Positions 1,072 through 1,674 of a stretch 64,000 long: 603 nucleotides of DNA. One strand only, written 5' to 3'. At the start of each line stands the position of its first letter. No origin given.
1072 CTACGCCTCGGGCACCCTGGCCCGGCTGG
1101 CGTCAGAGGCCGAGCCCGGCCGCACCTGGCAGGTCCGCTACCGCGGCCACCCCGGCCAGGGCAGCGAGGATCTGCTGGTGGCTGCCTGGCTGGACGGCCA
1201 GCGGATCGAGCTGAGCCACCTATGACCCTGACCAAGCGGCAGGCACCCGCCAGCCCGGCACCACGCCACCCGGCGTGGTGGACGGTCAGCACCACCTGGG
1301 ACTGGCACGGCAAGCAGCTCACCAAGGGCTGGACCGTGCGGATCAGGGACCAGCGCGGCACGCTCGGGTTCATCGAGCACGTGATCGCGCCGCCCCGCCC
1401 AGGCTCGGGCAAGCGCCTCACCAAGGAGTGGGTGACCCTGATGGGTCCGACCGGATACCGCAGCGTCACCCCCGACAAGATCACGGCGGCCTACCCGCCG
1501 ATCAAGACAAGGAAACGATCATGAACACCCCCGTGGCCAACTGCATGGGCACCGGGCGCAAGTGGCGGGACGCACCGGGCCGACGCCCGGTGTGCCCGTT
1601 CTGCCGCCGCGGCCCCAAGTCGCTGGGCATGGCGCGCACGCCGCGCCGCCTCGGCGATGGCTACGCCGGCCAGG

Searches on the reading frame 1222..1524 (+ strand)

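Call 85: search_protein_families(library=pfam, proteins=[window:1222-1524:+], max_evalue=0.01)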
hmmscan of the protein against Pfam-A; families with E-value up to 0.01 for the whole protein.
window:1222-1524:+ (100 aa): 1 family
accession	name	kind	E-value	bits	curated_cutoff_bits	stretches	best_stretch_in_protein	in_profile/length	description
PF23904.1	DUF7246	-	6.8e-06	26.9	27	1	17-99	14-97/101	Domain of unknown function (DUF7246)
